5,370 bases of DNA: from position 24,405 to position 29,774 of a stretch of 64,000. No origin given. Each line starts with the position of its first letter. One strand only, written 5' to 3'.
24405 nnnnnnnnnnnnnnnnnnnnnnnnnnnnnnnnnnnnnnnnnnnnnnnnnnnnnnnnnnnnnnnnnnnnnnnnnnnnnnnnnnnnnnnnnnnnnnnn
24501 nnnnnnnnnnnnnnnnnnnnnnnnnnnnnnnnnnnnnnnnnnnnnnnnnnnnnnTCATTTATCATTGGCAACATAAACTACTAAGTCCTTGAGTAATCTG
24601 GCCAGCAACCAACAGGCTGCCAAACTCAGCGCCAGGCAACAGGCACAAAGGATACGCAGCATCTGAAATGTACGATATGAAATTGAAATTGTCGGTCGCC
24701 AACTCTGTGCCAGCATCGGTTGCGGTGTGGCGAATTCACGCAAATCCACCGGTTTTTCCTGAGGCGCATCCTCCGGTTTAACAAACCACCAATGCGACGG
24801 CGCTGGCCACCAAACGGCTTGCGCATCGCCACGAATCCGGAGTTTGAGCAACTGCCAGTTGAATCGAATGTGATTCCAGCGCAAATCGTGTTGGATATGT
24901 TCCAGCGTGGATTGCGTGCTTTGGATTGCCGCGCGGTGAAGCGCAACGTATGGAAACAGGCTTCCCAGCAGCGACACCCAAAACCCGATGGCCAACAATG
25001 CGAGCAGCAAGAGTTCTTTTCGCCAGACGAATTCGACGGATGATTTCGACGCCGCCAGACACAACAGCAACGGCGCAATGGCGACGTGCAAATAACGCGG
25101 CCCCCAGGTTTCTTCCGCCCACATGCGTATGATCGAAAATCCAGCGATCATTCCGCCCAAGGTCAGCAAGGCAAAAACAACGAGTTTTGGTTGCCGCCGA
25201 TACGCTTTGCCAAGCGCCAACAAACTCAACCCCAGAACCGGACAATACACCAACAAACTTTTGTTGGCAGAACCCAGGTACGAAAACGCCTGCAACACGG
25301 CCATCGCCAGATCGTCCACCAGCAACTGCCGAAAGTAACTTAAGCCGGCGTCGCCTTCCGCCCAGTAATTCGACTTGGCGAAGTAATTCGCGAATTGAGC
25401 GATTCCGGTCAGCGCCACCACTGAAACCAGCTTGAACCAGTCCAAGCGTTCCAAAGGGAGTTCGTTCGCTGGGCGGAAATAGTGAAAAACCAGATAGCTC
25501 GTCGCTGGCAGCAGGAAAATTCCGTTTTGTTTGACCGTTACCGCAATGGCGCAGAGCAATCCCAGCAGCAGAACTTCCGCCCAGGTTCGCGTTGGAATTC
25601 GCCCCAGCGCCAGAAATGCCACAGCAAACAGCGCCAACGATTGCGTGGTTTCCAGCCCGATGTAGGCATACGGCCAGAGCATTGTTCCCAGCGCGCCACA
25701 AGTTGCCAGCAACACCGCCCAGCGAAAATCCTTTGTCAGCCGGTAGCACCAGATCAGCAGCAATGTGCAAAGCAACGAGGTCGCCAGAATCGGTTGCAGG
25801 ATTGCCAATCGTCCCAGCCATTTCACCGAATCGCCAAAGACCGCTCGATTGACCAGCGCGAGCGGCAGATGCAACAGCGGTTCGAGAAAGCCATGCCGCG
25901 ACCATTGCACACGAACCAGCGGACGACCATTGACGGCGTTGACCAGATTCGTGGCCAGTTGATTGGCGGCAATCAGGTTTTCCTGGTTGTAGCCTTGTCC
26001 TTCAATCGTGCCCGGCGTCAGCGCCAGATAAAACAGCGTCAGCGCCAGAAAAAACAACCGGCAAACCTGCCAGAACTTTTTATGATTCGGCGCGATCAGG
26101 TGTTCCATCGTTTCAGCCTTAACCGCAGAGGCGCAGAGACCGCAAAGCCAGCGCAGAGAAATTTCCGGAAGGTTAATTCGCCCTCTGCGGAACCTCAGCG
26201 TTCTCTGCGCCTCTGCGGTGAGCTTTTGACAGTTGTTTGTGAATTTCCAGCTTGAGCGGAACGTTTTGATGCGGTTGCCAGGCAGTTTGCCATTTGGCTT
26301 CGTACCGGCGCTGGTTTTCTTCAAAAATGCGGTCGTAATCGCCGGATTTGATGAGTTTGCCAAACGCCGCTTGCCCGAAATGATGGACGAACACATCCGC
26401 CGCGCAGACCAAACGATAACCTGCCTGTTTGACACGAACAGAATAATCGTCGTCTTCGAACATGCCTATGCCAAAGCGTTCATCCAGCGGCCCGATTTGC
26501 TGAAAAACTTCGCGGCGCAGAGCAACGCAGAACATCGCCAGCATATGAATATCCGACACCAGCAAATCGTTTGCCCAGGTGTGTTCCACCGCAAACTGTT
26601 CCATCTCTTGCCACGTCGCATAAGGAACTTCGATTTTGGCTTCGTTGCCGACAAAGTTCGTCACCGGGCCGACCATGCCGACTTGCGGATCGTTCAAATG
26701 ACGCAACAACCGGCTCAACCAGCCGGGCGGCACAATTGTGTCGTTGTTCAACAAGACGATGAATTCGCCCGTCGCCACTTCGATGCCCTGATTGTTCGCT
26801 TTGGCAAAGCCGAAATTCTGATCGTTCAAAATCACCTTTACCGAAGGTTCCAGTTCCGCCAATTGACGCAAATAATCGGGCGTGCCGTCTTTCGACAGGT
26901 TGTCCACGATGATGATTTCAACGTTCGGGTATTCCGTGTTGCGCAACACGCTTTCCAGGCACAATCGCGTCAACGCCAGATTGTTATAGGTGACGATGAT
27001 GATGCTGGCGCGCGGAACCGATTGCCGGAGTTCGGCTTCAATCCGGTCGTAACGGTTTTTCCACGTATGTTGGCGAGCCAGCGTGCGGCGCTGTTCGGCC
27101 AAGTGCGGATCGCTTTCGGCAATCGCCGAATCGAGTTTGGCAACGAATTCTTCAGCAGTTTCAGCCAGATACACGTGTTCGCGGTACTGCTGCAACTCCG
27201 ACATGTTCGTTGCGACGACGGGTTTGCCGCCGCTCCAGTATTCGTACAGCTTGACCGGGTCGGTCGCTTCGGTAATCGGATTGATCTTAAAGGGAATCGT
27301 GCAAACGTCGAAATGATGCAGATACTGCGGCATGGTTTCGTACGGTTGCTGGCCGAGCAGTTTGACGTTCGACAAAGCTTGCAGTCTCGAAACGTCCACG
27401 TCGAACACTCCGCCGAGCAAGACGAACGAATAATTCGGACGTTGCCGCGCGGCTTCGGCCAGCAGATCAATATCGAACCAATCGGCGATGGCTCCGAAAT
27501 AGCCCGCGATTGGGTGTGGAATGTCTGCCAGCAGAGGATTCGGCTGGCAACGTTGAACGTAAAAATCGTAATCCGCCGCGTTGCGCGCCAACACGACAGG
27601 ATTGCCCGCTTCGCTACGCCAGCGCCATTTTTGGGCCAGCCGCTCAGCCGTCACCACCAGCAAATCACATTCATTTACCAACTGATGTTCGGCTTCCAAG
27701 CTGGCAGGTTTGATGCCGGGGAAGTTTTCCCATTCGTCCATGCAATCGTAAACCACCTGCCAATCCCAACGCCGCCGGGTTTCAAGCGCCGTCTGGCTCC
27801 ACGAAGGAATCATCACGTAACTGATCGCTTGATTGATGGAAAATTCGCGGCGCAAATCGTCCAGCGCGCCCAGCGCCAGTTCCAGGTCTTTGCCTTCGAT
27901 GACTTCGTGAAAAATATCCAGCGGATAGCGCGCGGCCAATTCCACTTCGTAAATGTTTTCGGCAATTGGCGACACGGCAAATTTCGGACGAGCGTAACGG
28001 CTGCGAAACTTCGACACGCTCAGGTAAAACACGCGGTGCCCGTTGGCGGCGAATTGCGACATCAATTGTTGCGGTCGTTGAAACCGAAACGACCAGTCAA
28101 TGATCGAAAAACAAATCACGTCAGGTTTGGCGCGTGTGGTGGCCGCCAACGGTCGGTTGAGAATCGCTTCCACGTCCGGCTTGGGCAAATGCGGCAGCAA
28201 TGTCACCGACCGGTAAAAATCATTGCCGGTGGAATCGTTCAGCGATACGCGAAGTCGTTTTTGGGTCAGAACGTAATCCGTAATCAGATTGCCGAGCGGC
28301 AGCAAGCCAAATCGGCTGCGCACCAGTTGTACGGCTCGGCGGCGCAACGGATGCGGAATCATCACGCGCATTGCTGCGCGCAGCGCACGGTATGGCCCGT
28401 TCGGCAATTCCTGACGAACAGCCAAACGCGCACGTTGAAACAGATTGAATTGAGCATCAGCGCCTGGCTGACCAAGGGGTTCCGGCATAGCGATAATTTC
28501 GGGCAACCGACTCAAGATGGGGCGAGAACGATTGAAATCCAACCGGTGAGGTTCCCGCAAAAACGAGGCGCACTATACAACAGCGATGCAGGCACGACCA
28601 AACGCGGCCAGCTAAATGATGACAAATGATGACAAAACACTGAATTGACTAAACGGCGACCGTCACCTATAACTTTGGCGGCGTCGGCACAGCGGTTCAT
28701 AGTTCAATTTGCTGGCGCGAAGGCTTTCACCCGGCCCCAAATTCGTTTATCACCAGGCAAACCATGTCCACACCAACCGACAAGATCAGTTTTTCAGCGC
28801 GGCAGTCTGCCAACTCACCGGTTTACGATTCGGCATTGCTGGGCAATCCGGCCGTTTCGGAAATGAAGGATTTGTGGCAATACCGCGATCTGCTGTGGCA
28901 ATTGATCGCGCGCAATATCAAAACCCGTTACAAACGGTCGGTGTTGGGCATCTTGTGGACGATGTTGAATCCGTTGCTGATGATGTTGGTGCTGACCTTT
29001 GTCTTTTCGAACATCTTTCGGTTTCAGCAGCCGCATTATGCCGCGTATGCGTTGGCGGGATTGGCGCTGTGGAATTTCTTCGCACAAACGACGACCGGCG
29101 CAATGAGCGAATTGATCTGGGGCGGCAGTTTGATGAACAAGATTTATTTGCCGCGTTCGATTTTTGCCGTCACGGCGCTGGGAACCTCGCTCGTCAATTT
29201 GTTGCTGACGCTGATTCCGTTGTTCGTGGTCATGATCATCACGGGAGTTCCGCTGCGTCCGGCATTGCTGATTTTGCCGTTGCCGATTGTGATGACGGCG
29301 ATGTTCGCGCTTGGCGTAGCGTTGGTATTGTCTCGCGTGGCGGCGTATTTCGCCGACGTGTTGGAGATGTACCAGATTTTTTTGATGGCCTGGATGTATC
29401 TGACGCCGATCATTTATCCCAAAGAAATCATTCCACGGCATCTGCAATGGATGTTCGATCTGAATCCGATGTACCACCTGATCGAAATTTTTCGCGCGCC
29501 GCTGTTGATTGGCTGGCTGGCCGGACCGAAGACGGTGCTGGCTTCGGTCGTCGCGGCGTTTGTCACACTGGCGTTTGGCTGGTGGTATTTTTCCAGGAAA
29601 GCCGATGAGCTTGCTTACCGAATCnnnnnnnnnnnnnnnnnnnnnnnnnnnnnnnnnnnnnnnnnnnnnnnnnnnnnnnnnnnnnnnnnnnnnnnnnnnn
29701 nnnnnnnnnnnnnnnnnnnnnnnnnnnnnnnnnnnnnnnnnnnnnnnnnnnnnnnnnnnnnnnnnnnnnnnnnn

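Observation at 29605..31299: Wzt-type ABC ATPase fused to a methyltransferase-like domain instead of a glycan-binding module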

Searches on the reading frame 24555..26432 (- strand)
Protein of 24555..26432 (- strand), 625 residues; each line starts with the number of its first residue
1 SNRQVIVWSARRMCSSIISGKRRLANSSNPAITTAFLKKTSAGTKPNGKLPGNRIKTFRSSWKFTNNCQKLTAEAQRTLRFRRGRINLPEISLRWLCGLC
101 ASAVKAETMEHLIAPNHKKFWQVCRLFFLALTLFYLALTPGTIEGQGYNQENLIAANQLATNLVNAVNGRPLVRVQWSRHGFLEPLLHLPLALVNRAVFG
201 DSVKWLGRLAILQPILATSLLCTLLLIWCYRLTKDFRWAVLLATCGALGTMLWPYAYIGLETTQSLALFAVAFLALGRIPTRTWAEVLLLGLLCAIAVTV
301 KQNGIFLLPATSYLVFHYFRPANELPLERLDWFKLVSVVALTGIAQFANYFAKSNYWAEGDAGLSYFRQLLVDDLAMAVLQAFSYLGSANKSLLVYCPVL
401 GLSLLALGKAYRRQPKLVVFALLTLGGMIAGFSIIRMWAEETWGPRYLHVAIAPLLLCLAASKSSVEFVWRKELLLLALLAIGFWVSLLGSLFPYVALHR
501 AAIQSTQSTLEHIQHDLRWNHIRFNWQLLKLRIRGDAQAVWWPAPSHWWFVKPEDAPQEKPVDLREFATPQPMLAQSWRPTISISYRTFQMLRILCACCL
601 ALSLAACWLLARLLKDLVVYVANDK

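Call 6: search_protein_families(library=pfam, proteins=[window:24555-26432:-], max_evalue=0.001)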
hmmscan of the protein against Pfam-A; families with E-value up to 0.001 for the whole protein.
window:24555-26432:- (625 aa): 0 families

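Call 63: search_protein_families(library=pfam, proteins=[window:24555-26108:-], max_evalue=0.01)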
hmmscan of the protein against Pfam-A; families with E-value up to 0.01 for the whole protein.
window:24555-26108:- (517 aa): 0 families

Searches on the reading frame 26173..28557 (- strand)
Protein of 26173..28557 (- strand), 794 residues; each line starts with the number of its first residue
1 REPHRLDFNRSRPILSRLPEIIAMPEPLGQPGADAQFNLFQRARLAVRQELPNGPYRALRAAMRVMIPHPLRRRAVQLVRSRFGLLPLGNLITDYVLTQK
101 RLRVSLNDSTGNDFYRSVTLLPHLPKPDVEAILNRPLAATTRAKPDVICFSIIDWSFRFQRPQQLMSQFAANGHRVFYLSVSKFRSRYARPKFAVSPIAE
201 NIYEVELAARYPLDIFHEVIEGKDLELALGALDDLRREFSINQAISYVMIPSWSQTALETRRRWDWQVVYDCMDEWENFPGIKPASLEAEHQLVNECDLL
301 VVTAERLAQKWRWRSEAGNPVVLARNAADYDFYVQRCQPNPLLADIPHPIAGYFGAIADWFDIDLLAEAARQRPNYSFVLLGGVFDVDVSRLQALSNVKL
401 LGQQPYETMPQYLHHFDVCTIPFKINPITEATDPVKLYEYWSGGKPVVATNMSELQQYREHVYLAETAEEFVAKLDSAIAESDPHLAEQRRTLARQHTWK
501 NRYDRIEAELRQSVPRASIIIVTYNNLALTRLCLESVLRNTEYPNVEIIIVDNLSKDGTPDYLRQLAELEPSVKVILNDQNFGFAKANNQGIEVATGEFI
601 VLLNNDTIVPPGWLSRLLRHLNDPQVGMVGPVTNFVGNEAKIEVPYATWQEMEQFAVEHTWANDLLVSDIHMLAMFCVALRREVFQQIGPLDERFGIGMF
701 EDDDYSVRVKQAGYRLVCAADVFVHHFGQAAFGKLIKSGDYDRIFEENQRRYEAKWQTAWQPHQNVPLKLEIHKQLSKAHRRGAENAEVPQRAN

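Call 6: search_protein_families(library=pfam, proteins=[window:26173-28557:-], max_evalue=0.001)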
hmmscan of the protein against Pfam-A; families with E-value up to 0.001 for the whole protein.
window:26173-28557:- (794 aa): 8 families
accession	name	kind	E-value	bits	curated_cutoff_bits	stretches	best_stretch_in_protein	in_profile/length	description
PF00535.33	Glycos_transf_2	-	3.9e-35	121.7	23.3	1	518-688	1-167/168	Glycosyl transferase family 2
PF13641.12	Glyco_tranf_2_3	-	3.3e-24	86.6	27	1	515-737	1-222/230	Glycosyltransferase like family 2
PF10111.15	Glyco_tranf_2_2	-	1.4e-10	41.6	27.3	1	528-712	10-202/276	Glycosyltransferase like family 2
PF13692.12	Glyco_trans_1_4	-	4.2e-09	37.2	27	1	351-478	4-139/142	Glycosyl transferases group 1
PF13524.12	Glyco_trans_1_2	-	7.9e-08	32.8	25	1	366-507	5-143/144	Glycosyl transferase-like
PF13506.12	Glyco_transf_21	-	1.3e-07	31.7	21.7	1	586-729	18-157/174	Glycosyl transferase family 21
PF00534.26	Glycos_transf_1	-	1.3e-05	25.3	26.4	1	349-485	16-160/172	Glycosyl transferases group 1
PF13632.12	Glyco_trans_2_3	-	2.1e-05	24.9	27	1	599-726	1-123/198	Glycosyl transferase family group 2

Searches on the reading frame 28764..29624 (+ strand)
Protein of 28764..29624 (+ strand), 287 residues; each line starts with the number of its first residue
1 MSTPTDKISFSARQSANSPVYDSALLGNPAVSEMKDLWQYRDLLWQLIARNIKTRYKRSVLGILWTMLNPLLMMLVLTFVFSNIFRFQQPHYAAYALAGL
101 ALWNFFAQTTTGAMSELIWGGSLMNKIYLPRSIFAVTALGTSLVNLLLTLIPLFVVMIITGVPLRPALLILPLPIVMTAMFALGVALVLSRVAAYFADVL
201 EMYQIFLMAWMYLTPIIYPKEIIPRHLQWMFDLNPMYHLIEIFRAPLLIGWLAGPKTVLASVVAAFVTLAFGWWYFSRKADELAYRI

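Call 6: search_protein_families(library=pfam, proteins=[window:28764-29624:+], max_evalue=0.001)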
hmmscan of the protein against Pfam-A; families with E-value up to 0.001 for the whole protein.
window:28764-29624:+ (287 aa): 1 family
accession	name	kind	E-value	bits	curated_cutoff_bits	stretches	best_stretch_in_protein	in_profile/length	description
PF01061.29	ABC2_membrane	-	2e-24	86.8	26.9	1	44-246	3-209/211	ABC-2 type transporter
